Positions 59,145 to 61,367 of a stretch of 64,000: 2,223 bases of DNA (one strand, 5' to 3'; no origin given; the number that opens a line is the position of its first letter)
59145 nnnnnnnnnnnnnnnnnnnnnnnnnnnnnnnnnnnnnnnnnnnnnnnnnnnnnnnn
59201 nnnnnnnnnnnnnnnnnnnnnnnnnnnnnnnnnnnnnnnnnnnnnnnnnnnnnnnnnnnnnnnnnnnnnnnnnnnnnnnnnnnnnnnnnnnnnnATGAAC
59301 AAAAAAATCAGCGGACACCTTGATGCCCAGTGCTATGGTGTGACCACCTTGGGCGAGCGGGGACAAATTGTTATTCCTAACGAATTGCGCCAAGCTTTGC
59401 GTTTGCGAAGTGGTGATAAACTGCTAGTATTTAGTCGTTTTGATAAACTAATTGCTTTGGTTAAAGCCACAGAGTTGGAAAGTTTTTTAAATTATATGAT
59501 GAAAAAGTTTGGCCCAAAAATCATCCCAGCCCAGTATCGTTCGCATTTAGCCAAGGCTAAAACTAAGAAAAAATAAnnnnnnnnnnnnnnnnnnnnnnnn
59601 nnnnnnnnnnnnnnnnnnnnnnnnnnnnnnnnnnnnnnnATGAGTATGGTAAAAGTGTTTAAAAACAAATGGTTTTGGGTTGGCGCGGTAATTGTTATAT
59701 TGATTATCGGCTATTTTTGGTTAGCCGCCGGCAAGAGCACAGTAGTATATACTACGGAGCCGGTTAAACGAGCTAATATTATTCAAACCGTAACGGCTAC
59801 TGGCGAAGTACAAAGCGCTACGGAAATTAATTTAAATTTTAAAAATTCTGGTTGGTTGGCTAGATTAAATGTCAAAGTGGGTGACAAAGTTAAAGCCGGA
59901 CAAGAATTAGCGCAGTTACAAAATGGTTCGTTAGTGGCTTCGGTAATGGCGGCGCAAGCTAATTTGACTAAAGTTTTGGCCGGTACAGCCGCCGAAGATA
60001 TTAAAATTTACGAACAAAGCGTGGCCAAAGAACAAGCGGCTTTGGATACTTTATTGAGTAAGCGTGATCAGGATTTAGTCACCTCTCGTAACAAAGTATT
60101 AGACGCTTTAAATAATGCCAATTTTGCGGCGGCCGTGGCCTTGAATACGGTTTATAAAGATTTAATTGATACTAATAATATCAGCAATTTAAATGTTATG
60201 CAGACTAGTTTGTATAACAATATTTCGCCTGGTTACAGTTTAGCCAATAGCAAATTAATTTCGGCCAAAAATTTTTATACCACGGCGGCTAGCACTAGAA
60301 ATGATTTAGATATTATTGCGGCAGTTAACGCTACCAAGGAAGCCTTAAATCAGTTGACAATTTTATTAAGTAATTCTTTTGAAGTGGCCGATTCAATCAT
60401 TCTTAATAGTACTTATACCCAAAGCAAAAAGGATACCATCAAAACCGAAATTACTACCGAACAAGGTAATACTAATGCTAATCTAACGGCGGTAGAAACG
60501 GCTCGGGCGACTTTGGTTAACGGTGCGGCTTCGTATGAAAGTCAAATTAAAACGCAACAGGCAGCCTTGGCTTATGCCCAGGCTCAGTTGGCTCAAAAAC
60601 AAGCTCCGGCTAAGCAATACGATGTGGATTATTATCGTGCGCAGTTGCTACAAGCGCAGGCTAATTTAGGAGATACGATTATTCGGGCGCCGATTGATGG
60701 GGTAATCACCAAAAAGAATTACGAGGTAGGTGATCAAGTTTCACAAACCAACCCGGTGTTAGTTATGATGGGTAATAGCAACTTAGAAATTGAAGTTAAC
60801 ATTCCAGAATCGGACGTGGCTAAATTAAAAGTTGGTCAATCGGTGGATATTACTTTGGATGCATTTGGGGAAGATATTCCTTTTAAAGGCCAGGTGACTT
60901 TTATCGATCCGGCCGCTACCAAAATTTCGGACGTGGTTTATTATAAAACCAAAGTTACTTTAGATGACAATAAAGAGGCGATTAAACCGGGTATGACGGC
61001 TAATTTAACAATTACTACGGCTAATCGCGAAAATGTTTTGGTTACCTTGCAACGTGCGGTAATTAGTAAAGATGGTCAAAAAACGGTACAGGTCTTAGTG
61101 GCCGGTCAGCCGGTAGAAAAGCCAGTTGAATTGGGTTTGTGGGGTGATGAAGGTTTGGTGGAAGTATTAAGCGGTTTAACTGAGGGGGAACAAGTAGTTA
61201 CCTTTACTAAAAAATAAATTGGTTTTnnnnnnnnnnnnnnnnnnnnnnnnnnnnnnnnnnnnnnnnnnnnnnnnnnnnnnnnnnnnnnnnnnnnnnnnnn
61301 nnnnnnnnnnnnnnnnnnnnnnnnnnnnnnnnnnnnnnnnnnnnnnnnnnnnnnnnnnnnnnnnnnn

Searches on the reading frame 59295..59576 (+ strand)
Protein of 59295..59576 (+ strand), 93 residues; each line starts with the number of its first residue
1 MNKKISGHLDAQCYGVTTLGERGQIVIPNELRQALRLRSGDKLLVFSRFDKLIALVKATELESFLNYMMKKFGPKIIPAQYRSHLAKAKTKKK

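Call 6: search_protein_families(library=pfam, proteins=[window:59295-59576:+], max_evalue=0.1)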
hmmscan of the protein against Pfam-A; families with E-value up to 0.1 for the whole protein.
window:59295-59576:+ (93 aa): 4 families
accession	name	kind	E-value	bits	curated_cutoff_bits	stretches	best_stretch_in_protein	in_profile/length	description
PF04014.23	MazE_antitoxin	-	9.4e-09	35.5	24.7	1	16-57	1-42/48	Antidote-toxin recognition MazE, bacterial antitoxin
PF15937.10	PrlF_antitoxin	-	0.0015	19.1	32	1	18-61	3-46/99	prlF antitoxin for toxin YhaV_toxin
PF18096.6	Thump_like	-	0.0058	16.9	26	1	3-49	15-63/78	THUMP domain-like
PF02381.23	MraZ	-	0.024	15.1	23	0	21-65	12-53/72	MraZ protein, putative antitoxin-like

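Call 7: search_protein_families(library=ncbifam, proteins=[window:59295-59576:+], max_evalue=0.1)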
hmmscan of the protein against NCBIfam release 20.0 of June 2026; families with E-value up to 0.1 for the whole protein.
window:59295-59576:+ (93 aa): 8 families
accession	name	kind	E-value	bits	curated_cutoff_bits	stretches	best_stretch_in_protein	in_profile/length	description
TIGR01439.1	lp_hng_hel_AbrB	domain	4e-10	39.3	28.3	1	17-58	2-43/44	transcriptional regulator, AbrB family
NF040962.1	near_HgcAB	equivalog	6.8e-09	35.5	70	1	16-68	7-63/70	HgcAB-associated protein HgcC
TIGR02851.1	spore_V_T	equivalog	7e-05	22.8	235.9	1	20-60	10-50/180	stage V sporulation protein T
NF007429.0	PRK09974.1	equivalog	0.00048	20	125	1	16-59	14-57/114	type II toxin-antitoxin system PrlF family antitoxin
NF050106.1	TA_MazE_antitoxin_Deino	equivalog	0.00087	19.4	65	1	23-50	1-28/65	type II toxin-antitoxin system MazE family antitoxin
NF006352.0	PRK08577.1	equivalog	0.011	15.8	140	1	16-51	6-41/136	hypothetical protein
TIGR02609.1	doc_partner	hypoth_equivalog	0.044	14.2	55.9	1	25-68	12-53/74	putative addiction module antidote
NF001477.0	PRK00326.2-4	equivalog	0.061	13.2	162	0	20-64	13-58/155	division/cell wall cluster transcriptional repressor MraZ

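Call 11: find_homologous_proteins(query=window:59295-59576:+, max_evalue=0.001)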
Query window:59295-59576:+ (93 aa): 1 proteins with E <= 0.001 among 2 candidates.
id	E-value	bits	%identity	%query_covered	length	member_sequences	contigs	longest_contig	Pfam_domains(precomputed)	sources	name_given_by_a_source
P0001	2.3e-53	195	100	100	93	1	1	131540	PF04014.24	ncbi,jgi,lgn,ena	ncbi:MAG: AbrB/MazE/SpoVT family DNA-binding domain-containing protein [Candidatus Buchananbacteria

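Call 23: find_encoding_contigs(protein=P0001, flank=10000, max_places=3)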
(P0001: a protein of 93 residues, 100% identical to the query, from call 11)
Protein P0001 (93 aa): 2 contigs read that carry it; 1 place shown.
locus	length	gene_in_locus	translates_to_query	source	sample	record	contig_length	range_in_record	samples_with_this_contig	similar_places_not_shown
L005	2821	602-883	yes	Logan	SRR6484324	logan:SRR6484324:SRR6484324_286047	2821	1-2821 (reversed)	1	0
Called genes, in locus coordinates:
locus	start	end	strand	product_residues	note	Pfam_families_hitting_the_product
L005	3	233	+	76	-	?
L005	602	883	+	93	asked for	PF04014:MazE_antitoxin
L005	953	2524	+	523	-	PF25919:BSH_CusB (faint), PF25917:BSH_RND, PF25973:BSH_CzcB (weak), PF25940:LcnD_C (weak), PF25954:Beta-barrel_RND_2, PF25990:Beta-barrel_YknX, PF26002:Beta-barrel_AprE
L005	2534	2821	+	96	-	?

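Call 40: search_solved_structures(query=window:59295-59576:+, max_evalue=1)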
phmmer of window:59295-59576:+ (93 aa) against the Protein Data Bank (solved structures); distinct sequences matched with E-value up to 1: 8.
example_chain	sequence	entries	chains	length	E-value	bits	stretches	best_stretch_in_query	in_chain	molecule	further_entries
2ro5_A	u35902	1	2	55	0.00011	25.7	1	18-59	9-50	Stage V sporulation protein T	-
2w1t_B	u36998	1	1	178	0.00035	24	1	18-63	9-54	STAGE V SPORULATION PROTEIN T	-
2w1t_A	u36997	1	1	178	0.00047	23.6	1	18-63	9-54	STAGE V SPORULATION PROTEIN T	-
2glw_A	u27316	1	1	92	0.055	17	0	17-45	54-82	92aa long hypothetical protein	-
2fy9_A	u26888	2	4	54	0.077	16.6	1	17-54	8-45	Putative transition state regulator abh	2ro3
1yfb_A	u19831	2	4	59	0.14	15.8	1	16-53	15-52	Transition state regulatory protein abrB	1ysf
1z0r_A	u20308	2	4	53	0.14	15.8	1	17-53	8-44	Transition state regulatory protein abrB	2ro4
2k1n_A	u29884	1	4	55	0.15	15.7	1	17-53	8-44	AbrB family transcriptional regulator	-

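Call 56: search_protein_families(library=padloc, proteins=[window:59295-59576:+], max_evalue=0.01)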
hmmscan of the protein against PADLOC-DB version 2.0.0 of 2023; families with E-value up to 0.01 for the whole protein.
window:59295-59576:+ (93 aa): 0 families

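Call 57: search_protein_families(library=phrogs, proteins=[window:59295-59576:+], max_evalue=0.01)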
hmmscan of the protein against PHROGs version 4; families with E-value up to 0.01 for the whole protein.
window:59295-59576:+ (93 aa): 1 family
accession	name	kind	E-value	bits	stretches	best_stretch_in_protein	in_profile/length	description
phrog_4681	-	moron, auxiliary metabolic gene and host takeover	2.6e-05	25.1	1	19-53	10-44/87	antitoxin from a toxin-antitoxin system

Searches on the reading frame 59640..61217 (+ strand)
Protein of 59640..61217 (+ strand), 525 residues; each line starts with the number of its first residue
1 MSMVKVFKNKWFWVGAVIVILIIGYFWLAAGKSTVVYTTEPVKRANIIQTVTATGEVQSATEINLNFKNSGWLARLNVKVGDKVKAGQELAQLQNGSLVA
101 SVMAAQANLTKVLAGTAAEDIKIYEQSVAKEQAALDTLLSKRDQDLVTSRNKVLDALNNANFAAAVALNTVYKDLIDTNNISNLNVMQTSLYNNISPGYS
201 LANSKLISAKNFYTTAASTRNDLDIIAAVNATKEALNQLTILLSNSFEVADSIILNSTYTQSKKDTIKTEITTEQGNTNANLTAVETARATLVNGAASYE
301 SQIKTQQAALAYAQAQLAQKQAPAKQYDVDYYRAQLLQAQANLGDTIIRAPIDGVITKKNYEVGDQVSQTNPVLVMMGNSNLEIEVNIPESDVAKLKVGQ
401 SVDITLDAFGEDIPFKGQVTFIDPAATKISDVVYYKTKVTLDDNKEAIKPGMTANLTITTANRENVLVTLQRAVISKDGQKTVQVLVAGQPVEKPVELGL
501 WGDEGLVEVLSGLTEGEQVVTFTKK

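Call 6: search_protein_families(library=pfam, proteins=[window:59640-61217:+], max_evalue=0.1)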
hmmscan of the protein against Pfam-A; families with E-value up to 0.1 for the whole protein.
window:59640-61217:+ (525 aa): 9 families
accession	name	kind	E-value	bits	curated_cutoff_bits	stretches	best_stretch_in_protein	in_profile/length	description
PF16576.10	HlyD_D23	-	4.2e-21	75.6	30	2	292-454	56-214/214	Barrel-sandwich domain of CusB or HlyD membrane-fusion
PF13437.12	HlyD_3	-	3.9e-20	73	22.2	1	348-451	2-106/106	HlyD family secretion protein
PF13533.13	Biotin_lipoyl_2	-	2.8e-07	30.6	29.8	1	65-93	3-31/32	Biotin-lipoyl like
PF00364.28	Biotin_lipoyl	-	0.00015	21.9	22.1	1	71-95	15-38/73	Biotin-requiring enzyme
PF01551.29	Peptidase_M23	-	0.0047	17.5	28.7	0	73-95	52-74/96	Peptidase family M23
PF16886.11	ATP-synt_ab_Xtn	-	0.0098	16.1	25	1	70-107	8-46/88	ATPsynthase alpha/beta subunit barrel-sandwich domain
PF13375.12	RnfC_N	-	0.014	15.9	25.6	1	70-105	38-72/101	RnfC Barrel sandwich hybrid domain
PF02666.20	PS_Dcarbxylase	-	0.027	14.6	22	0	66-106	148-177/198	Phosphatidylserine decarboxylase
PF11518.13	DUF3221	-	0.042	14.6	26.4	0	365-422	24-78/82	Protein of unknown function (DUF3221)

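Call 7: search_protein_families(library=ncbifam, proteins=[window:59640-61217:+], max_evalue=0.1)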
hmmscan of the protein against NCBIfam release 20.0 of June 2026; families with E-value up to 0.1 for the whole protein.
window:59640-61217:+ (525 aa): 19 families
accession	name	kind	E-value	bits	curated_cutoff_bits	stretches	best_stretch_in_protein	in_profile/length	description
TIGR01730.1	RND_mfp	subfamily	8.1e-50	169.6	94.9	2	273-521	61-307/322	efflux RND transporter periplasmic adaptor subunit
TIGR00999.1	8a0102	subfamily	1.5e-29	102.9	319.3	1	267-521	18-264/271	CzcB/NccB family metal efflux transporter periplasmic adaptor subunit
NF008606.0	PRK11578.1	equivalog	2.4e-27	96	342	2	286-521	123-362/371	macrolide transporter subunit MacA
TIGR00998.1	8a0101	subfamily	1.6e-23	83.2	390.8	1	283-427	146-286/334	EmrA/EmrK family multidrug efflux transporter periplasmic adaptor subunit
NF002939.0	PRK03598.1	equivalog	1.9e-20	73.3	393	2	31-170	19-161/332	secretion protein HlyD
TIGR01843.1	type_I_hlyD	subfamily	5.6e-20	71.7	208.65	2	226-463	159-401/422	HlyD family type I secretion periplasmic adaptor subunit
TIGR02971.1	heterocyst_DevB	subfamily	3.2e-18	66.2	129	2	281-424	140-280/327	ABC exporter membrane fusion protein, DevB family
NF007303.0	PRK09783.1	subfamily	3.1e-16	58.8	390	1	347-521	216-386/414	copper/silver efflux system membrane fusion protein CusB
NF011715.0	PRK15136.1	equivalog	1.8e-15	56.5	563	1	232-423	97-293/390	multidrug efflux MFS transporter periplasmic adaptor subunit EmrA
NF045680.1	DiMtlExpIhpB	equivalog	9.6e-14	51.1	450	1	347-520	139-307/326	divalent metal ion exporter adaptor subunit IhpB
NF007785.0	PRK10476.1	equivalog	2.8e-11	42.9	376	2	300-422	163-284/347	multidrug transporter subunit MdtN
NF008589.1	PRK11556.1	equivalog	1.1e-09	37.8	391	2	289-521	135-373/392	MdtA/MuxA family multidrug efflux RND transporter periplasmic adaptor subunit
NF045904.1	RND-peri-MexE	equivalog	7.6e-09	34.9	714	1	306-520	132-353/390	multidrug efflux RND transporter periplasmic adaptor subunit MexE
TIGR03794.1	NHLM_micro_HlyD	equivalog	9.1e-07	28.1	156.2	1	46-405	41-317/421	NHLP bacteriocin system secretion protein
NF007850.1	PRK10559.1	equivalog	1.5e-06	27.6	400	1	284-449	98-249/303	p-hydroxybenzoic acid efflux pump subunit AaeA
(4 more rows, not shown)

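Call 14: find_related_loci(query=window:59640-61217:+, collection=genome_contigs, flank=6000)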
Query window:59640-61217:+ (525 aa) in genome_contigs; peptide patterns used: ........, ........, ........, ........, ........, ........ (x = any residue, [..] = any of these).
44 stretches matched a pattern, but none encodes a relative of the query by tblastn (E <= 1e-3).

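Call 22: find_encoding_contigs(protein=window:59640-61217:+, flank=10000, max_places=3)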
Protein window:59640-61217:+ (525 aa): no gene with exactly this product is on record in the collection.

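Call 41: search_solved_structures(query=window:59640-61217:+, max_evalue=0.001)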
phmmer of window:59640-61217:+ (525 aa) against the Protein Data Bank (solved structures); distinct sequences matched with E-value up to 0.001: 19.
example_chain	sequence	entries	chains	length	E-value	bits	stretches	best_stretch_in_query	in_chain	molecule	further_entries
4dk1_A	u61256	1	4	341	7.7e-28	101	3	35-134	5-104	Putative MacA, Multidrug resistance protein mexA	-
4dk0_A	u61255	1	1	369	2.5e-25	92.7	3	301-431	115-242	Putative MacA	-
9qgy_G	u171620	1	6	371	4.2e-18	68.9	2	307-521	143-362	Macrolide export protein MacA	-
5nik_D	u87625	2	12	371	4.7e-18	68.7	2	299-521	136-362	Macrolide export protein MacA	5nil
20yy_D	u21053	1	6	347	1e-16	64.3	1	306-521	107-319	Multidrug efflux RND transporter periplasmic adaptor subunit MexJ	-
6vej_P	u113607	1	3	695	1.3e-16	64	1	324-521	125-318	Probable Resistance-Nodulation-Cell Division (RND) efflux membrane fusion protein,Probable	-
3fpp_A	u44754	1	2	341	3.5e-16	62.6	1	299-521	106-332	Macrolide-specific efflux protein macA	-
8zal_A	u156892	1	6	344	7.2e-12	48.3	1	233-424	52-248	Multidrug export protein EmrA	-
8zar_A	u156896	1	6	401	1e-11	47.8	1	233-424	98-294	Multidrug export protein EmrA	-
3lnn_A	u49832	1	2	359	1.2e-11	47.6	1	306-521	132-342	Membrane fusion protein (MFP) heavy metal cation efflux ZneB (CzcB-like)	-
3t51_B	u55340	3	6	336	3.6e-11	46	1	346-521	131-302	Cation efflux system protein CusB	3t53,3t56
3h94_A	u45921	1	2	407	6e-11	45.3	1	346-521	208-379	Cation efflux system protein cusB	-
3ne5_B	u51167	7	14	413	6.2e-11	45.3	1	347-521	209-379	Cation efflux system protein cusB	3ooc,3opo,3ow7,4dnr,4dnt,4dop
4tko_B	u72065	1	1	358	1.6e-10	43.9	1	318-427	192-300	EmrA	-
5nen_A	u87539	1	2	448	3.9e-08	36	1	301-475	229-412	Lipase C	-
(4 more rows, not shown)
